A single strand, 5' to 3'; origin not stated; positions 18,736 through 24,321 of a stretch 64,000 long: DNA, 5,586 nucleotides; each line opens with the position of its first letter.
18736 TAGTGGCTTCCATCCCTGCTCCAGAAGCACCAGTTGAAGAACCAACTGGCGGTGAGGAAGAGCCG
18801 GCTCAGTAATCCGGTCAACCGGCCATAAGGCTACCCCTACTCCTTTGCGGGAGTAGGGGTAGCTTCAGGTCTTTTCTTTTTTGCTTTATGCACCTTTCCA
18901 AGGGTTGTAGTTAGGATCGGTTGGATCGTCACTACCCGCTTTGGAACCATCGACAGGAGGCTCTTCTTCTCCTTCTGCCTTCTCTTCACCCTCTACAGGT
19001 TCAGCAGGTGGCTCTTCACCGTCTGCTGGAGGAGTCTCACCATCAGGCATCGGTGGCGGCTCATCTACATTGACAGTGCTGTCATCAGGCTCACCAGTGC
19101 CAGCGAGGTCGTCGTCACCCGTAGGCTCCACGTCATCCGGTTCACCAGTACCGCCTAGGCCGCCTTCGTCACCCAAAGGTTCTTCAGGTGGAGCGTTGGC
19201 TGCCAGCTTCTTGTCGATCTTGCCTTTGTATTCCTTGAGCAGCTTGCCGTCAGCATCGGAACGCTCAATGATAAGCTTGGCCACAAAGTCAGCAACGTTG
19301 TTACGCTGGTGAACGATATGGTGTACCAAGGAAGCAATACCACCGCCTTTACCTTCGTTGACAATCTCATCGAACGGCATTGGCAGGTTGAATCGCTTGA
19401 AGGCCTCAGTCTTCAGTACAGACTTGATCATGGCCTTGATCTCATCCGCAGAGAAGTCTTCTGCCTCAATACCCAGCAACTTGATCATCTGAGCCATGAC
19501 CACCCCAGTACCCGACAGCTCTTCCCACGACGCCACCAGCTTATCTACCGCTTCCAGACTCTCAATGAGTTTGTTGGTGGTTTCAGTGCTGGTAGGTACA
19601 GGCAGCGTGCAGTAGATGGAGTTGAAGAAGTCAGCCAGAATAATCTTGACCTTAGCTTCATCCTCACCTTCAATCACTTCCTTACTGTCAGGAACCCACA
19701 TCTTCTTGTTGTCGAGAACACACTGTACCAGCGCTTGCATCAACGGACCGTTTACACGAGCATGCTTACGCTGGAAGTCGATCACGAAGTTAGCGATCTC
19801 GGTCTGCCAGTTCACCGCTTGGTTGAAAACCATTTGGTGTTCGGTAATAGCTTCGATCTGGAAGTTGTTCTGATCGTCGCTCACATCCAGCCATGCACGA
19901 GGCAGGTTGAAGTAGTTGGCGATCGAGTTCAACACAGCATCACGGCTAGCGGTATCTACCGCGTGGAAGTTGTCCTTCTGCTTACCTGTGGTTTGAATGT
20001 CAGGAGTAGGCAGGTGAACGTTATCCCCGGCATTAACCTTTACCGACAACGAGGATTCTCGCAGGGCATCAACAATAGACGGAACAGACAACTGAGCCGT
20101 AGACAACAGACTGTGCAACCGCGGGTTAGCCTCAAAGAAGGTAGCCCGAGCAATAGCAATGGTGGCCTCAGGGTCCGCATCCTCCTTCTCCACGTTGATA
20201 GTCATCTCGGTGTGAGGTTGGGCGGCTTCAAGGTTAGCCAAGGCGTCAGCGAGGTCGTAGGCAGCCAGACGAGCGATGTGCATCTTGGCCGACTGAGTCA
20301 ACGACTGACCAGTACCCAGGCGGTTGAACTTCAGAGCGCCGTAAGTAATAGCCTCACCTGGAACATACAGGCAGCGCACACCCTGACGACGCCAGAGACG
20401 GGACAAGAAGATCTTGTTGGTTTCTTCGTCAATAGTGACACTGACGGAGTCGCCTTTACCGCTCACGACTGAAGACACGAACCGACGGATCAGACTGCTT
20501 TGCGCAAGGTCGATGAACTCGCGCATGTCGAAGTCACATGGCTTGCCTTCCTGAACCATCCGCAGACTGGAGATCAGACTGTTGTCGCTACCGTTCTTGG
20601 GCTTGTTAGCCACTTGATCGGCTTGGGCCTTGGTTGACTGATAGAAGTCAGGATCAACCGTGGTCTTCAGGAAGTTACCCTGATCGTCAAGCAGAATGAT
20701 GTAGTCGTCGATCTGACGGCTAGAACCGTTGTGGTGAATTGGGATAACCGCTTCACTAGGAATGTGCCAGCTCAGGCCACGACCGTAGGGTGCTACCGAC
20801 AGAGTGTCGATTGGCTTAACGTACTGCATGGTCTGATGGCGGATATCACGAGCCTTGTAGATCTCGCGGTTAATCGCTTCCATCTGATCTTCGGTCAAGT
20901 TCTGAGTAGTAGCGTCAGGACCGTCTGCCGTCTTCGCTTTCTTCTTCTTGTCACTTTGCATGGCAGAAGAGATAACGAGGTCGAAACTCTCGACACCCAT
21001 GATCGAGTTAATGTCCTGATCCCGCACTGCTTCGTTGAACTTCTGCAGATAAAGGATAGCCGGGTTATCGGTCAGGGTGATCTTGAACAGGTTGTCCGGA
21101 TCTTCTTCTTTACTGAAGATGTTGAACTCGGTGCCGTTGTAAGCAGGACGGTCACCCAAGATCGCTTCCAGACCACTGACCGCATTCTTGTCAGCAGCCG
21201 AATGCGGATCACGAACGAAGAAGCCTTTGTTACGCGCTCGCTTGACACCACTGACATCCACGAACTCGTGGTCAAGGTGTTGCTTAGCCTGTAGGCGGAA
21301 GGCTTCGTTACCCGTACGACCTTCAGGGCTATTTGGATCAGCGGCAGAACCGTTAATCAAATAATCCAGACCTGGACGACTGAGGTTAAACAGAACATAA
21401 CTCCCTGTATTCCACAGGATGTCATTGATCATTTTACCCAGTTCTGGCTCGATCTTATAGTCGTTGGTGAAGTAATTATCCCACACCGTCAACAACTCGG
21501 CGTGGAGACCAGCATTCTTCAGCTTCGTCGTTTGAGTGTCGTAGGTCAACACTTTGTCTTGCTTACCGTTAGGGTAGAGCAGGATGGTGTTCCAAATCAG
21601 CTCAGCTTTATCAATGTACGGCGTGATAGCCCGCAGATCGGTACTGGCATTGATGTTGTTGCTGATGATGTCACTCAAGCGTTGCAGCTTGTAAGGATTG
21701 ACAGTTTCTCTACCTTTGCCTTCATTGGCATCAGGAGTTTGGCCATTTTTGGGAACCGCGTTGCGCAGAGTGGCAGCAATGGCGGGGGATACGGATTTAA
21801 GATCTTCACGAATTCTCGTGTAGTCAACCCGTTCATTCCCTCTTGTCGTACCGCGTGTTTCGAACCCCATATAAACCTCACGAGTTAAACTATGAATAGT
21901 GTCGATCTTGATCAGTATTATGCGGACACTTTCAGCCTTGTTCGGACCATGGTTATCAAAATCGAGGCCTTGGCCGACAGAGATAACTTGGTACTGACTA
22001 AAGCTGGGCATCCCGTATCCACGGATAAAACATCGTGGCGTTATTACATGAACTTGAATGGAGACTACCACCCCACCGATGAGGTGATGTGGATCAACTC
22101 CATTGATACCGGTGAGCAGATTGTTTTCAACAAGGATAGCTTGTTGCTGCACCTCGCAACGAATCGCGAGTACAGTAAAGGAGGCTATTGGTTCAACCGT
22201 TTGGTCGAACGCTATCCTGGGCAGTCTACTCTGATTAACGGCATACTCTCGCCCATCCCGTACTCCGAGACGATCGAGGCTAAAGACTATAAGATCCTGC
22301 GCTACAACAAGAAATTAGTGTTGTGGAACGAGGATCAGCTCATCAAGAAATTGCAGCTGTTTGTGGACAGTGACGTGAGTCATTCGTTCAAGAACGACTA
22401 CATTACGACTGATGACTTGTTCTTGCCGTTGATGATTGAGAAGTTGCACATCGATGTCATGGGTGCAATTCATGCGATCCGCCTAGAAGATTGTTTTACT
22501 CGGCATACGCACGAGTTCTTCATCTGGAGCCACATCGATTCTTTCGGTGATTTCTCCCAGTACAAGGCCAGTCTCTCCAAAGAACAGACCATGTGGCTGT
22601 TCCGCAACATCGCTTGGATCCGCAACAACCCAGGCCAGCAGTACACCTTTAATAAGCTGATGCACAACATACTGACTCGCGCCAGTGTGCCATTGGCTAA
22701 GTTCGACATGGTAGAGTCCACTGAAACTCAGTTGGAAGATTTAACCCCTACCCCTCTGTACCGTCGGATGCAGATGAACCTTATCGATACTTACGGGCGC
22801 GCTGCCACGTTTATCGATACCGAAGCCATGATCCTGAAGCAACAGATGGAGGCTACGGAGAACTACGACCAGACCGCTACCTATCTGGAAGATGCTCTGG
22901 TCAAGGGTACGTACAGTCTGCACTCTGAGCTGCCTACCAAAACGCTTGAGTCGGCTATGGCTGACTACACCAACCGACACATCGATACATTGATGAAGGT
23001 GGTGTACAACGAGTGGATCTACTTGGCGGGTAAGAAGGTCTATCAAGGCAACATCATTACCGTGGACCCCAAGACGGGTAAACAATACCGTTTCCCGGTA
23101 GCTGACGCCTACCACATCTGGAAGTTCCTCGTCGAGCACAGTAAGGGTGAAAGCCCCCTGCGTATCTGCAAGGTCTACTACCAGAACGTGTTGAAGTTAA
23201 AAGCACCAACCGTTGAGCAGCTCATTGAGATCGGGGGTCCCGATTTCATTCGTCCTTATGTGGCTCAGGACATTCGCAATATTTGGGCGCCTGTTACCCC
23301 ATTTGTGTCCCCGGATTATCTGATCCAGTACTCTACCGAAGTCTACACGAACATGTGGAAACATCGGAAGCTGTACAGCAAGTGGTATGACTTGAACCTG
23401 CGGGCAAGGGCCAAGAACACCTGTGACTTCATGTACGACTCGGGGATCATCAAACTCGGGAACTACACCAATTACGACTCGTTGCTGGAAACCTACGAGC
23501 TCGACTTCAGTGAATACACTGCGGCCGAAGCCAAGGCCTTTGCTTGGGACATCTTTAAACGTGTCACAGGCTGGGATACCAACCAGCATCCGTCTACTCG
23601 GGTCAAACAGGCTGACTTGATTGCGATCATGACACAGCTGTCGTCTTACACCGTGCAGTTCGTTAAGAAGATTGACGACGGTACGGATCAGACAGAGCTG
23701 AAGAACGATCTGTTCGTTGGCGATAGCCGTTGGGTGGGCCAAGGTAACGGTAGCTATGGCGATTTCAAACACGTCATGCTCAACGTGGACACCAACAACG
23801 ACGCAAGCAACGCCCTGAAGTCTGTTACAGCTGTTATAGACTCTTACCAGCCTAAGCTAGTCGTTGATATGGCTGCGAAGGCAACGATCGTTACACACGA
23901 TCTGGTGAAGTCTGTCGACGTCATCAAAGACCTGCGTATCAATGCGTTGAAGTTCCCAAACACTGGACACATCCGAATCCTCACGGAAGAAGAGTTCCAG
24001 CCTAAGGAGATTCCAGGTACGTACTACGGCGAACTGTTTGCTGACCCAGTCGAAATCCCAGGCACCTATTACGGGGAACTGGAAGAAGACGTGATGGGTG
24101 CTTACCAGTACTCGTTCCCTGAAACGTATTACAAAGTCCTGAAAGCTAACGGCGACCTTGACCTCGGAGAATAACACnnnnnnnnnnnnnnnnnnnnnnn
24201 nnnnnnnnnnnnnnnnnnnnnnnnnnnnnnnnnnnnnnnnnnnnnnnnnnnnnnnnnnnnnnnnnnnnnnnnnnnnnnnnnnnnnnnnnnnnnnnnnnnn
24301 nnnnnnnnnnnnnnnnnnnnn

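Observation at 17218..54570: Duplicated, insulated early cassette encoding glycine-zipper membrane proteins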

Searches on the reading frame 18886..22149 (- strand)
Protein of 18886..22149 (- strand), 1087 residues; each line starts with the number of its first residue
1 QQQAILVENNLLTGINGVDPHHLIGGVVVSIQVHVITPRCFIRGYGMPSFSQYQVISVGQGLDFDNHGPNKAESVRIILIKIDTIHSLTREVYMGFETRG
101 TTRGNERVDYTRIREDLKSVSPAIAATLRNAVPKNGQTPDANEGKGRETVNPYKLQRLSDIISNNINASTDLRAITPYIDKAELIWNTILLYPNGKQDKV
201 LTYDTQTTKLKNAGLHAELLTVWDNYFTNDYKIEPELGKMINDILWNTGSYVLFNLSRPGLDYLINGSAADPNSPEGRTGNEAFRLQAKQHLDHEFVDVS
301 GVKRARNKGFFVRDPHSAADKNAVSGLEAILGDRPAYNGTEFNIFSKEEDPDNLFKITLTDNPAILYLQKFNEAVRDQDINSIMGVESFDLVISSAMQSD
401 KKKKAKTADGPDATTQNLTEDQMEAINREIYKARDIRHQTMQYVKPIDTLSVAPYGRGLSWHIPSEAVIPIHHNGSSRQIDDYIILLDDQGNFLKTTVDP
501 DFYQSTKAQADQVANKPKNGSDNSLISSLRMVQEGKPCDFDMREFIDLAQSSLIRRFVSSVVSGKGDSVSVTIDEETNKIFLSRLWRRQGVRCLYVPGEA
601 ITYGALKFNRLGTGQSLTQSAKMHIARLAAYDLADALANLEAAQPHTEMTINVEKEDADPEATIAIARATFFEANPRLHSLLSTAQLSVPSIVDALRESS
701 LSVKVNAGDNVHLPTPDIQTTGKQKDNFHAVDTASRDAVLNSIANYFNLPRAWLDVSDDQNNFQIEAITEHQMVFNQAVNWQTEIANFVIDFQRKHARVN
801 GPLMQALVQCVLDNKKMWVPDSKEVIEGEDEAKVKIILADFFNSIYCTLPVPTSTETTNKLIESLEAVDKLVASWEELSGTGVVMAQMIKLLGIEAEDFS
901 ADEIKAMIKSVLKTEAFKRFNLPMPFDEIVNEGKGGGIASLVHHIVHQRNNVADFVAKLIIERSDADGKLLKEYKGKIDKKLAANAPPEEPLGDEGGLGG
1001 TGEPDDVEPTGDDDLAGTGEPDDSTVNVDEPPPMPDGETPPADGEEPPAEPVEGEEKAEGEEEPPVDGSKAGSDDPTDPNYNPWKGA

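Call 81: search_protein_families(library=phrogs, proteins=[window:18886-22149:-], max_evalue=0.00001)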
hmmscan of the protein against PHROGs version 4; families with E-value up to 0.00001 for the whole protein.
window:18886-22149:- (1087 aa): 1 family
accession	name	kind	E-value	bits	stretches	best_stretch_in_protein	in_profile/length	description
phrog_3004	-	head and packaging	1.1e-229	766.3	1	112-1080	14-929/931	virion structural protein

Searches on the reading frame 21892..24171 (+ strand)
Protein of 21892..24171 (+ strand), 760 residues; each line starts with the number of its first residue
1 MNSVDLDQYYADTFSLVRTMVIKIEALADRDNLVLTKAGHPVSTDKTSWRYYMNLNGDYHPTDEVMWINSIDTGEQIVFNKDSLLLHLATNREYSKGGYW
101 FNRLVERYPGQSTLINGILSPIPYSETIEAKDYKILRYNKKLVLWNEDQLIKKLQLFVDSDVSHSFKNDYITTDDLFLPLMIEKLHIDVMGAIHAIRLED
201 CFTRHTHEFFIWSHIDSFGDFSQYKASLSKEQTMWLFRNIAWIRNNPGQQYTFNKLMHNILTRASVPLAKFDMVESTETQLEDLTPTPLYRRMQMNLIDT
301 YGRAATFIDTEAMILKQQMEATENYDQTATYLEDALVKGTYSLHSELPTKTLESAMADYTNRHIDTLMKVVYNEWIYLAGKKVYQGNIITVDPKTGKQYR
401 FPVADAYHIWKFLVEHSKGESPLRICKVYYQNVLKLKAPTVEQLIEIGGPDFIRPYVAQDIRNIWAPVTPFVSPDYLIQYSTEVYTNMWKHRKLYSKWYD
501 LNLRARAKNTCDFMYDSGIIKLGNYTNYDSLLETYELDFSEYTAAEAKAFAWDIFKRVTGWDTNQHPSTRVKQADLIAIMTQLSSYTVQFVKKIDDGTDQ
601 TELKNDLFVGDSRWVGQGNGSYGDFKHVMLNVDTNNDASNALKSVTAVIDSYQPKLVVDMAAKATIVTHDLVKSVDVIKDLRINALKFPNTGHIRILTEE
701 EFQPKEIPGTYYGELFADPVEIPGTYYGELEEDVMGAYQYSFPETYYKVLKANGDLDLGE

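Call 81: search_protein_families(library=phrogs, proteins=[window:21892-24171:+], max_evalue=0.00001)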
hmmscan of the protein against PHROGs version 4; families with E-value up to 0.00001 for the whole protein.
window:21892-24171:+ (760 aa): 1 family
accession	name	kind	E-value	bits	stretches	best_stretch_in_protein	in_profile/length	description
phrog_3222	-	unknown function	1.2e-212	709.2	1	1-673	1-674/711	-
